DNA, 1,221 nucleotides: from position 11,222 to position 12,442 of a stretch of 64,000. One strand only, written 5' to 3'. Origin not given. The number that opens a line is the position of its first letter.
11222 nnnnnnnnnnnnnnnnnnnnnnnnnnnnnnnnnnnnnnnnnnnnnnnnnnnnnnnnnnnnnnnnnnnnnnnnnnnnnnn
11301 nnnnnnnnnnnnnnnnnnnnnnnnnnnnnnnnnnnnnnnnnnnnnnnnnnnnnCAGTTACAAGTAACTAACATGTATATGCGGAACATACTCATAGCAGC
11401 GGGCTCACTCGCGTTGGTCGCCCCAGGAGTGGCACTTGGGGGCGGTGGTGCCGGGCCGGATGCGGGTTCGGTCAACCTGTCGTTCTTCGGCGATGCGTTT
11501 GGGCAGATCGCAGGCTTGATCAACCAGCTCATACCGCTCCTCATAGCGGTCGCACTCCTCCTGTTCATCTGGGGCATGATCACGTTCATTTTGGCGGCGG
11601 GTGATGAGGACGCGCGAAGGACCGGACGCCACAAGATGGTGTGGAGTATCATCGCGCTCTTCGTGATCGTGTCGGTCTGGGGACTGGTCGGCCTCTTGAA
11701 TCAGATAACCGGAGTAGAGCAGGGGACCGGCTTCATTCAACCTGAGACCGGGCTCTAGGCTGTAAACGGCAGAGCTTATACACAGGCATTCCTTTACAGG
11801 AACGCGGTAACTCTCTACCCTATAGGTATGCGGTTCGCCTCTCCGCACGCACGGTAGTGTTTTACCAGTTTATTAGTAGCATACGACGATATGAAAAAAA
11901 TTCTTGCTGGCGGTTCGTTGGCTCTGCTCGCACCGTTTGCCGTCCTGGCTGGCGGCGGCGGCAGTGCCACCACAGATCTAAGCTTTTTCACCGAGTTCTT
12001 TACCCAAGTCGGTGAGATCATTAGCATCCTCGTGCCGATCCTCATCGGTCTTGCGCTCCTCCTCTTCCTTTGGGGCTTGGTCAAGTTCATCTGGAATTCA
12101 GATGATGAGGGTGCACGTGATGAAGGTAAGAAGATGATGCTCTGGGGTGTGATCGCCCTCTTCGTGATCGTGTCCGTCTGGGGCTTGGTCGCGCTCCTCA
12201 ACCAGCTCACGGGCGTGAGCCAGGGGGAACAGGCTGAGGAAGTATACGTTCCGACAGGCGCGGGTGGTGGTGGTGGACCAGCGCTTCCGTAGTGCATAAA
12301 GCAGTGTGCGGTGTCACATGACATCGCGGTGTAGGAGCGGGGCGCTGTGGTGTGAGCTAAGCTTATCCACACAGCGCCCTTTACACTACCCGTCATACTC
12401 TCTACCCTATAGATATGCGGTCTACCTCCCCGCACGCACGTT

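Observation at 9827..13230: Tandem array of eight VirB2/TrbC-like pilin paralogs with no secretion machinery in sight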

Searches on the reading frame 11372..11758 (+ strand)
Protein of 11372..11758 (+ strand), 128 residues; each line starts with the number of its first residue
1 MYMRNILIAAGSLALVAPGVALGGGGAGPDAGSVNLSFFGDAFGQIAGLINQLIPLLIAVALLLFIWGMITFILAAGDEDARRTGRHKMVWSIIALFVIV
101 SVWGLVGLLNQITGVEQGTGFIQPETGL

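Call 3: search_protein_families(library=pfam, proteins=[window:11372-11758:+], max_evalue=1)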
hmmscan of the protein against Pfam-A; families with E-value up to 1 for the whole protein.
window:11372-11758:+ (128 aa): 7 families
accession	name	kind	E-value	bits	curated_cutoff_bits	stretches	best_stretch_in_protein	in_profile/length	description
PF18895.5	T4SS_pilin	-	7.5e-10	39.2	26.6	1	51-109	14-71/71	Type IV secretion system pilin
PF00520.37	Ion_trans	-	0.016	14.9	25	1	46-116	122-201/241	Ion transport protein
PF08733.15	PalH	-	0.017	14.6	34.1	1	51-117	249-312/332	PalH/RIM21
PF05230.16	MASE2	-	0.042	14.3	25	1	42-90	14-64/89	MASE2 domain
PF12442.13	DUF3681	-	0.23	12.4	24.3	1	20-104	7-94/96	Protein of unknown function (DUF3681)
PF11700.14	ATG22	-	0.64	9.1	24.1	0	65-117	334-384/482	Vacuole effluxer Atg22 like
PF20153.4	DUF6535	-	0.9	9.8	23.9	0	50-74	152-176/177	Family of unknown function (DUF6535)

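Call 4: search_protein_families(library=ncbifam, proteins=[window:11372-11758:+], max_evalue=1)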
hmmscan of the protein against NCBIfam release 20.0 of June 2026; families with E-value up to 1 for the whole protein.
window:11372-11758:+ (128 aa): 3 families
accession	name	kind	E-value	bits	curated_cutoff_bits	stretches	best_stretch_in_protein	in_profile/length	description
NF045849.1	ICE_MMCAP2_0565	equivalog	5.9e-08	32.3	40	1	45-111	12-78/80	Mbov_0395 family pilin-like conjugal transfer protein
NF003000.0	PRK03776.1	equivalog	0.014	13.4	574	1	47-114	71-133/763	phosphatidylglycerol--membrane-oligosaccharide glycerophosphotransferase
TIGR03943.1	TIGR03943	equivalog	0.046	13.1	88.8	1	52-102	12-69/221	TIGR03943 family putative permease subunit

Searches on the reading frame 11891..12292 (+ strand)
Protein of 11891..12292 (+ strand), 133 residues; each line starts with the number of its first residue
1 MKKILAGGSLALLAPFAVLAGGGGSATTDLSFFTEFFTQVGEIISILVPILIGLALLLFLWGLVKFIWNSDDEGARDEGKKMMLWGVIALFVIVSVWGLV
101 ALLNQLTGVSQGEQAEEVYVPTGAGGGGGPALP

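Call 3: search_protein_families(library=pfam, proteins=[window:11891-12292:+], max_evalue=1)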
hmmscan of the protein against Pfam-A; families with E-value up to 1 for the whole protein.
window:11891-12292:+ (133 aa): 8 families
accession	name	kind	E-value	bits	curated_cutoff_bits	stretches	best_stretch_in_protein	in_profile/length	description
PF18895.5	T4SS_pilin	-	7.6e-11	42.4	26.6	1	36-102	5-70/71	Type IV secretion system pilin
PF20153.4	DUF6535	-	0.011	16.1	23.9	1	39-69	148-177/177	Family of unknown function (DUF6535)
PF12750.12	Maff2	-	0.064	13.6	27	1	35-90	2-57/70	Maff2 family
PF03579.19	SHP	-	0.19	11.8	27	1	83-107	23-45/65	Small hydrophobic protein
PF05478.16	Prominin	-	0.27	9.7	34.3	1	46-109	428-491/799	Prominin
PF00335.26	Tetraspanin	-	0.32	11.1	32.1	1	47-101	10-64/225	Tetraspanin family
PF13567.11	DUF4131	-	0.53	10.4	31.6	1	49-105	9-53/165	Domain of unknown function (DUF4131)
PF20990.2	DUF2207_C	-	0.64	10.1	33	1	43-107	140-189/247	Predicted membrane protein (DUF2207) C-terminal domain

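Call 4: search_protein_families(library=ncbifam, proteins=[window:11891-12292:+], max_evalue=1)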
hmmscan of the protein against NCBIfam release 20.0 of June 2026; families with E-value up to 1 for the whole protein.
window:11891-12292:+ (133 aa): 4 families
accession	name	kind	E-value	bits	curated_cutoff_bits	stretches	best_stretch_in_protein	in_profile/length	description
NF045849.1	ICE_MMCAP2_0565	equivalog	5.8e-09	35.5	40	1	37-102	10-75/80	Mbov_0395 family pilin-like conjugal transfer protein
NF045890.1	conj_pls20_p028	equivalog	0.00092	18.2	150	1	18-107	34-120/377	pLS20_p028 family conjugation system transmembrane protein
NF037976.1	gtrA_1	subfamily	0.014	15.5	50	1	42-104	33-93/126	GtrA family protein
NF009255.0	PRK12612.1-3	equivalog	0.048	14.3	112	1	42-98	8-60/92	putative monovalent cation/H+ antiporter subunit F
